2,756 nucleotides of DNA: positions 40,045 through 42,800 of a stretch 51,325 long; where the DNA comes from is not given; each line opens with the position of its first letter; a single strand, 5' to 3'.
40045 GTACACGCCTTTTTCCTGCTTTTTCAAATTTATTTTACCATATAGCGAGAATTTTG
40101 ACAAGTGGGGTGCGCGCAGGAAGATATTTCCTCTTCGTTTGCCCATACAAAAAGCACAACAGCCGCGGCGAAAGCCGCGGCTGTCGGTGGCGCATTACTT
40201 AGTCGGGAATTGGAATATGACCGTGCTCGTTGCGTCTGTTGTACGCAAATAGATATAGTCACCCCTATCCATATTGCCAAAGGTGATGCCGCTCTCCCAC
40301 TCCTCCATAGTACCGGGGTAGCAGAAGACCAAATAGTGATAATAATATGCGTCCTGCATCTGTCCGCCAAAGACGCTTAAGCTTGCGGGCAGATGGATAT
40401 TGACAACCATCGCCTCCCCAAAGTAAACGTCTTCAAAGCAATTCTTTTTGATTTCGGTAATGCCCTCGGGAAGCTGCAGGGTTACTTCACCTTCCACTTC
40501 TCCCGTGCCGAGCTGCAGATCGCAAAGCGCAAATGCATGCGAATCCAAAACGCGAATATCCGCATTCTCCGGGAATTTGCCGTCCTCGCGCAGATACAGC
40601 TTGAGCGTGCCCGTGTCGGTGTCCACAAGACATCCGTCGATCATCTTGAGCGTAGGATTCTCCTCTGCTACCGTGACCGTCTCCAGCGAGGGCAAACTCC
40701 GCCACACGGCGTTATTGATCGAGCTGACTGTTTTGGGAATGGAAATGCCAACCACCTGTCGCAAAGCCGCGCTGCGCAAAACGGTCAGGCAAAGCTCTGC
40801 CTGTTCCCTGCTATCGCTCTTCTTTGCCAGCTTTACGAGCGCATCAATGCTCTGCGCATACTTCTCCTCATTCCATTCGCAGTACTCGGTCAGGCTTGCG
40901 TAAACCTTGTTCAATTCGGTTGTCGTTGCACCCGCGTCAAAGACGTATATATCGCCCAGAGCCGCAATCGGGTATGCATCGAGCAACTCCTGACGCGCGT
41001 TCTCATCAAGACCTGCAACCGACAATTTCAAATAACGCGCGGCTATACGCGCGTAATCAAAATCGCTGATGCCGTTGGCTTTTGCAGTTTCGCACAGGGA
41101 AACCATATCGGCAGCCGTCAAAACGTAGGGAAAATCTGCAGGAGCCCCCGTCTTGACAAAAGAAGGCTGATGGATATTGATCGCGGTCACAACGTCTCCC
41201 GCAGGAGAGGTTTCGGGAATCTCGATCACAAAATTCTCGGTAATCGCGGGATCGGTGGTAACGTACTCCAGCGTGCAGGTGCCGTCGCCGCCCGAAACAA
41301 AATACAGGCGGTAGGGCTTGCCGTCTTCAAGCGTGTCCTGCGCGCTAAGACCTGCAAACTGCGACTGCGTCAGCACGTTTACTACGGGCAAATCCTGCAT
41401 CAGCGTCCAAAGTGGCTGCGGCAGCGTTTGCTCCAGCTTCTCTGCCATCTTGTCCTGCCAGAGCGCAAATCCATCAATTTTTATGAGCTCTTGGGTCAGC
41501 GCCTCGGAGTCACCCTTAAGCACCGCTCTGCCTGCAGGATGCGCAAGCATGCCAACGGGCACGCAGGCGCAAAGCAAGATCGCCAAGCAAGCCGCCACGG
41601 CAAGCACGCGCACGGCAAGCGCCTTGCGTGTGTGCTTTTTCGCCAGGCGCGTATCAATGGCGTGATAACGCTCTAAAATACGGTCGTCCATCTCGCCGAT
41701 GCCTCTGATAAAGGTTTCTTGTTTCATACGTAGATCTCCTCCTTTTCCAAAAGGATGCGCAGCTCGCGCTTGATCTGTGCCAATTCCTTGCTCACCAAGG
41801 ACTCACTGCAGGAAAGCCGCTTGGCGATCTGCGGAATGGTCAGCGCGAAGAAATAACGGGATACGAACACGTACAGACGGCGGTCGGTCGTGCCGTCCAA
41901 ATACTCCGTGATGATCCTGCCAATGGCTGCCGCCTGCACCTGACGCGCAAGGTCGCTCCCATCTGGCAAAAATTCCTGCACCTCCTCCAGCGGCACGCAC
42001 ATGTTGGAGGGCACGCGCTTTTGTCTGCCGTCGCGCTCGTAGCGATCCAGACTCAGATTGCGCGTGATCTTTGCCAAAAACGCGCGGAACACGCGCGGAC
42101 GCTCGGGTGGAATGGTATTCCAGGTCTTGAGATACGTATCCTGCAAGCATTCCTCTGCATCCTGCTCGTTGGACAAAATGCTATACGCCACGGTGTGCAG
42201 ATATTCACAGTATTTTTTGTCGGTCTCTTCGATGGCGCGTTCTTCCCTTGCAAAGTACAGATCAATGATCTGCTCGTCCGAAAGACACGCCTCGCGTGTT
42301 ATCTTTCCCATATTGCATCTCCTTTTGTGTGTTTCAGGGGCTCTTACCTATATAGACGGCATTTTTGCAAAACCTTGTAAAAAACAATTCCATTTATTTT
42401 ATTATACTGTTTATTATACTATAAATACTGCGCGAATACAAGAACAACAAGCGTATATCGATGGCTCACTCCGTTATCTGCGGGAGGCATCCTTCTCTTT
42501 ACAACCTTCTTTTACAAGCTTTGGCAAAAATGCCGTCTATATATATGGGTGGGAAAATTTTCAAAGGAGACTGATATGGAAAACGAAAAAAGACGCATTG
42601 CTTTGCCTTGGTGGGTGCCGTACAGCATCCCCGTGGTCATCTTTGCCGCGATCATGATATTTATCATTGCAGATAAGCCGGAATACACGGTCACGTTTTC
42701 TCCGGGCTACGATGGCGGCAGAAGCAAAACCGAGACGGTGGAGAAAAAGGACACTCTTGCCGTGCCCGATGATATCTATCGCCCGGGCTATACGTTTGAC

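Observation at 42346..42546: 34-nt motif present as a divergent inverted pair between sigma gene 3 and the plus-strand surface/ABC operon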

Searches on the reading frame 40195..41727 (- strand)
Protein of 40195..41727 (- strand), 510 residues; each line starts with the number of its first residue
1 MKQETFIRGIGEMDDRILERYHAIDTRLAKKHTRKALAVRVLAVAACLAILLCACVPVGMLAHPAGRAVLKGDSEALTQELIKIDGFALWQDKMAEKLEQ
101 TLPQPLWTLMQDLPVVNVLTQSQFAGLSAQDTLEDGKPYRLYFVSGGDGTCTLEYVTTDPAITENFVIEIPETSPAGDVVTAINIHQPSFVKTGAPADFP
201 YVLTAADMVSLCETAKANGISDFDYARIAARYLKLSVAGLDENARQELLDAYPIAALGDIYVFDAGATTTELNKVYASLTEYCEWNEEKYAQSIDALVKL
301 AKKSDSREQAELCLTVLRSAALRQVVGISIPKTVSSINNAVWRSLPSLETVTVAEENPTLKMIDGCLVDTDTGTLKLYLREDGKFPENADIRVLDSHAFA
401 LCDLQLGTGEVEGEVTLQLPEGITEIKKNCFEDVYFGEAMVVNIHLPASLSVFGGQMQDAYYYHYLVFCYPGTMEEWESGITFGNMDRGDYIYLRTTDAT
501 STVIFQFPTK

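Call 7: search_protein_families(library=pfam, proteins=[window:40195-41727:-], max_evalue=0.01)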
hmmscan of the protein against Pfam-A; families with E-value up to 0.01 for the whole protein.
window:40195-41727:- (510 aa): 0 families

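Call 34: search_protein_families(library=ncbifam, proteins=[window:40195-41727:-], max_evalue=0.001)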
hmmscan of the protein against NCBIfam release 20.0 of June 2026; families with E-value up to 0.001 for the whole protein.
window:40195-41727:- (510 aa): 0 families
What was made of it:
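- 40195..41727 (-): Putative membrane anti-sigma factor 3 (510 aa). Its start overlaps the sigma stop codon. It has a cytoplasmic N-terminus of about 35 aa, one transmembrane helix and a large extracytoplasmic domain. There is no Pfam or NCBIfam hit (calls 7, 34).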

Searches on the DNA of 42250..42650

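Call 54: search_rna_families(source=window, start=42250, end=42650, threshold=evalue, max_evalue=1)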
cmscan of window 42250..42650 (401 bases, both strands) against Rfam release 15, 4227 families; matches with E-value up to 1: 2.
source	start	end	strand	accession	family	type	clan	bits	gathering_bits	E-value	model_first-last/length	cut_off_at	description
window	42340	42557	+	RF04174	MIR4208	Gene; miRNA;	-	31.9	140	0.0042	1-191/191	no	MIR4208 microRNA precursor family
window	42531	42572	-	RF00462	IRES_APC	Cis-reg; IRES;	-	17.3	50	0.86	1-53/53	no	APC internal ribosome entry site (IRES)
